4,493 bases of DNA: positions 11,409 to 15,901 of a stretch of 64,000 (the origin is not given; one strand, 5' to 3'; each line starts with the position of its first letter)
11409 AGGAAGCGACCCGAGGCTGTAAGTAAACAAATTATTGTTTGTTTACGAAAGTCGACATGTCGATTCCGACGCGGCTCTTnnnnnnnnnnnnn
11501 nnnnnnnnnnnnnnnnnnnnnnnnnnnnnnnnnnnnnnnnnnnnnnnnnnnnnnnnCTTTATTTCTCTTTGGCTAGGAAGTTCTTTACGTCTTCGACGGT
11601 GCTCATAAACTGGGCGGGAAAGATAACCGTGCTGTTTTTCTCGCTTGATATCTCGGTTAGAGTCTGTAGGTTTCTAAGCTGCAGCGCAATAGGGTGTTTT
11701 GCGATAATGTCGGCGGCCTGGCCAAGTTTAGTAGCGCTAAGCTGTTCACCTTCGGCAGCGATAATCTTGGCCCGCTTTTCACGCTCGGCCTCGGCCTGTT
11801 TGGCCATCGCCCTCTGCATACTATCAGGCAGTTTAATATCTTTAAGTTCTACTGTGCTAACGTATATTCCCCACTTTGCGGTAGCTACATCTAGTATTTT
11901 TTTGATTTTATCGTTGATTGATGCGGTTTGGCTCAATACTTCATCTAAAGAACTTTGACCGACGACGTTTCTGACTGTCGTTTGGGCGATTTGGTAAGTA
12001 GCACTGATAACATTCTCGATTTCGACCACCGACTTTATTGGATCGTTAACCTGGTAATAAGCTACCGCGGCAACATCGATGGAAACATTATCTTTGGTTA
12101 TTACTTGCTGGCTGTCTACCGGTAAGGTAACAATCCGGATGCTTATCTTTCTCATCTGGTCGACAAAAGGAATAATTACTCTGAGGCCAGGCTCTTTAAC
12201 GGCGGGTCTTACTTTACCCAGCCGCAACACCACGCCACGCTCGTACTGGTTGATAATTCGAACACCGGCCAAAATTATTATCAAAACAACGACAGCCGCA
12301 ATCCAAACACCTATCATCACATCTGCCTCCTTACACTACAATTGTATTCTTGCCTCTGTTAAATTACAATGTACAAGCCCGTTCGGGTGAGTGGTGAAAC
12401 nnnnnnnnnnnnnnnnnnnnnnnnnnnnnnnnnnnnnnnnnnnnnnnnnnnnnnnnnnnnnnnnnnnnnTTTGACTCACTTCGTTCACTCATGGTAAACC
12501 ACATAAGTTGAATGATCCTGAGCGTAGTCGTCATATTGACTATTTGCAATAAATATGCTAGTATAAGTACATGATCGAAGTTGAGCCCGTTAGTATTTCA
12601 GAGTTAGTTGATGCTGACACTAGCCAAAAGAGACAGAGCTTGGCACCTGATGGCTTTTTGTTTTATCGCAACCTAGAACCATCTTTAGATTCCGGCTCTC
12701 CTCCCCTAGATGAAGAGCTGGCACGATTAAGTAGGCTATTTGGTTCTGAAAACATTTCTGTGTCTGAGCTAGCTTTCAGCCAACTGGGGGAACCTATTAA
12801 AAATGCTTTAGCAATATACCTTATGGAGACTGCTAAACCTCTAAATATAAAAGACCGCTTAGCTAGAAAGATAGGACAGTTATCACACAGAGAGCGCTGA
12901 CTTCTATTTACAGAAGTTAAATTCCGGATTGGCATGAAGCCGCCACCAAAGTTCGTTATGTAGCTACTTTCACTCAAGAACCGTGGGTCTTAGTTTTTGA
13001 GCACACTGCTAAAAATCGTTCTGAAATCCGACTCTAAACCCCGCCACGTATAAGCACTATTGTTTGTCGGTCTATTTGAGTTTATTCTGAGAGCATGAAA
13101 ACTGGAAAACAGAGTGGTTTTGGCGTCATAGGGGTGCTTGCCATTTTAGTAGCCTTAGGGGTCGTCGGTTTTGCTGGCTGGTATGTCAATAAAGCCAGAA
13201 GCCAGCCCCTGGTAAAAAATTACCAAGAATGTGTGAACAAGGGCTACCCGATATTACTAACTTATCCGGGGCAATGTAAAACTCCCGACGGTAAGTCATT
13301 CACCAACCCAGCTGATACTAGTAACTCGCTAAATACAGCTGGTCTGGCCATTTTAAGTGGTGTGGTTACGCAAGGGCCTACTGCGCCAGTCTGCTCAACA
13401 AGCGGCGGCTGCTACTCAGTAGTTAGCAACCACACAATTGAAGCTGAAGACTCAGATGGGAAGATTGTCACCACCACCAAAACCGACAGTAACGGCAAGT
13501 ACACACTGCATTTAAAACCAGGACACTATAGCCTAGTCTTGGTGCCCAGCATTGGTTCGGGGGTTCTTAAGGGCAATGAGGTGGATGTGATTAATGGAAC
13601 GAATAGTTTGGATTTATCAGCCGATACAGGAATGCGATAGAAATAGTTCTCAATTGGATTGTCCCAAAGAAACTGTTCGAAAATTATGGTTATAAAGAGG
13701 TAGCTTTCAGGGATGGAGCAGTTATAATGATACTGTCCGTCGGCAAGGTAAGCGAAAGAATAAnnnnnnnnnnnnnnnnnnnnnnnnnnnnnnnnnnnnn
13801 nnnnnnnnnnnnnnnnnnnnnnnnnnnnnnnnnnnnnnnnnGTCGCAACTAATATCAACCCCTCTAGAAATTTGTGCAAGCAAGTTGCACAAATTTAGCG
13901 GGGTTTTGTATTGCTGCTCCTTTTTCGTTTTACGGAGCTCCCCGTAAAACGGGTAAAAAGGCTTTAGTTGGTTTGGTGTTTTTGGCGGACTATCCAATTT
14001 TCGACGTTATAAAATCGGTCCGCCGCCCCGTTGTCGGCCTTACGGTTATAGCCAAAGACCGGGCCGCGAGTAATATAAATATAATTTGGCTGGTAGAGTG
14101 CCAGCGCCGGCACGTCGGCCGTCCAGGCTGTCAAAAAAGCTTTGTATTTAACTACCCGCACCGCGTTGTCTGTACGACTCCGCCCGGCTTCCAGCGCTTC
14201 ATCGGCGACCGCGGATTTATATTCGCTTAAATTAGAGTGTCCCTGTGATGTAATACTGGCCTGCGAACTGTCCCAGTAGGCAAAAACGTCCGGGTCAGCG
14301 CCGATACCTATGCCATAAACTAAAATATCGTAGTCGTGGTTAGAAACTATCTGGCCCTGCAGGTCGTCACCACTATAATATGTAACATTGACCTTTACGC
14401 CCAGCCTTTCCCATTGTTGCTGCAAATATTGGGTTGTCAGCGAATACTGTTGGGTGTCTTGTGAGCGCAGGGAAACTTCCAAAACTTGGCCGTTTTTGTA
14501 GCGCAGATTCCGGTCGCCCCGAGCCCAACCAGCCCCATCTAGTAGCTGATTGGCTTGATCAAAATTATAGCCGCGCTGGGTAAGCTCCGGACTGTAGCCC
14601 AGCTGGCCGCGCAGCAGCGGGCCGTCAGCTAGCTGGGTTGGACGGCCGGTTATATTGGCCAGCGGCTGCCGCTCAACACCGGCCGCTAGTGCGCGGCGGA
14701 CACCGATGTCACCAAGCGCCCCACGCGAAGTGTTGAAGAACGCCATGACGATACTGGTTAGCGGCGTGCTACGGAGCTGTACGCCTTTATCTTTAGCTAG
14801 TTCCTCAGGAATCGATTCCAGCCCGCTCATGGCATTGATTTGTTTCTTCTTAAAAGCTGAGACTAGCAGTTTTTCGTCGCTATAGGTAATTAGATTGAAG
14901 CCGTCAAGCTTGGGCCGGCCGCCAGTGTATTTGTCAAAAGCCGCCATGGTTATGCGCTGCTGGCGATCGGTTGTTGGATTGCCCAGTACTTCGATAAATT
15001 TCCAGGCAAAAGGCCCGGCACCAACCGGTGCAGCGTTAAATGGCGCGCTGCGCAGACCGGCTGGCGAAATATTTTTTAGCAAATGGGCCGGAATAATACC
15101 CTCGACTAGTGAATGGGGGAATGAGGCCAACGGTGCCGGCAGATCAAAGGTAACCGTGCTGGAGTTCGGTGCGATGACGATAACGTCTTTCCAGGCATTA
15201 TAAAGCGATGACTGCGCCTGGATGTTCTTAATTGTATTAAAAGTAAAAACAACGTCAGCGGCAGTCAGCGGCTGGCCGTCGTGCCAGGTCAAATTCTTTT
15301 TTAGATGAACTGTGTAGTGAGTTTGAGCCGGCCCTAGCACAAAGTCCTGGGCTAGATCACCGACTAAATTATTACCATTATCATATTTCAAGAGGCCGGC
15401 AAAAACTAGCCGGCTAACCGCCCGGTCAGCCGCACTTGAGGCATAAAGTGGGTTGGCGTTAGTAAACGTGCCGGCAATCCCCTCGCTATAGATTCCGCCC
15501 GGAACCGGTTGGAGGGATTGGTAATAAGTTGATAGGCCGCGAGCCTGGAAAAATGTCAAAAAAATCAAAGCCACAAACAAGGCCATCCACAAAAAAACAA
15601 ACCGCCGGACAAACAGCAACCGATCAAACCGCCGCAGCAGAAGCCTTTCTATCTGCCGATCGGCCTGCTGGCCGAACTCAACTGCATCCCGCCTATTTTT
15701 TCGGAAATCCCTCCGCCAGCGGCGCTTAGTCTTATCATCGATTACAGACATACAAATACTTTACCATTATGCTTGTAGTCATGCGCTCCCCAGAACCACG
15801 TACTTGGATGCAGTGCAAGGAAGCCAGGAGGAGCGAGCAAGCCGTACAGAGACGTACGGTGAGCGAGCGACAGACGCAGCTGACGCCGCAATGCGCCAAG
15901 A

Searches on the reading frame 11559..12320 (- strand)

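Call 22: search_protein_families(library=pfam, proteins=[window:11559-12320:-], max_evalue=0.00001)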
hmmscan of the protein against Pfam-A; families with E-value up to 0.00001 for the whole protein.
window:11559-12320:- (253 aa): 1 family
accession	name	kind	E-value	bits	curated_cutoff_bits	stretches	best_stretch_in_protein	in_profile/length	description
PF01145.31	Band_7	-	2.4e-41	142.2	23.6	1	22-192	2-175/176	SPFH domain / Band 7 family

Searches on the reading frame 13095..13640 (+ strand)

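Call 22: search_protein_families(library=pfam, proteins=[window:13095-13640:+], max_evalue=0.00001)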
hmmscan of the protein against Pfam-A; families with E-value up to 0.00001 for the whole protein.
window:13095-13640:+ (181 aa): 1 family
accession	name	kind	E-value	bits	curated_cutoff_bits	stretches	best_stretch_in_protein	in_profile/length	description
PF13620.12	CarboxypepD_reg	-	4.6e-07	30.5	32.3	1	109-148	13-53/82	Carboxypeptidase regulatory-like domain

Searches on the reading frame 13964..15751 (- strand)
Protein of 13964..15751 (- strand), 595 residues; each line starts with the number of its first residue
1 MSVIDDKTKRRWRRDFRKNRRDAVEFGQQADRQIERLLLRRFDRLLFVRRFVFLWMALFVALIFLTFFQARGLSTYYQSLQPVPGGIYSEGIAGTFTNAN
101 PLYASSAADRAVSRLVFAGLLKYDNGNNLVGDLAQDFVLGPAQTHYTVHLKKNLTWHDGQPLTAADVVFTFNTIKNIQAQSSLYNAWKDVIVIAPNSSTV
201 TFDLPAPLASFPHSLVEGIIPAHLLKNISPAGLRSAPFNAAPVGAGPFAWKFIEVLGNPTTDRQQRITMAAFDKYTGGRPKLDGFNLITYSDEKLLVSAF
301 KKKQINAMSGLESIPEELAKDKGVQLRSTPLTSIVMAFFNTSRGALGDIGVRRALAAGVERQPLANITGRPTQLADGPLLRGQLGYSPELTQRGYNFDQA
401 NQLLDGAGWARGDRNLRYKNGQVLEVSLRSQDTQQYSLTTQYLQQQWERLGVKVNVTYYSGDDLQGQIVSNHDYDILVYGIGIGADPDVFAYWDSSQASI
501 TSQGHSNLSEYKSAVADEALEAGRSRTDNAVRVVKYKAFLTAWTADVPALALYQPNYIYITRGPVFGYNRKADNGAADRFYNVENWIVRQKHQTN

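Call 22: search_protein_families(library=pfam, proteins=[window:13964-15751:-], max_evalue=0.00001)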
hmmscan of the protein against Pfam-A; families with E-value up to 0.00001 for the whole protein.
window:13964-15751:- (595 aa): 1 family
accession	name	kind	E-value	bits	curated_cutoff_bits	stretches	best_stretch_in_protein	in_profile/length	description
PF00496.27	SBP_bac_5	-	7.8e-60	203.4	32.4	1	129-496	2-362/368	Bacterial extracellular solute-binding proteins, family 5 Middle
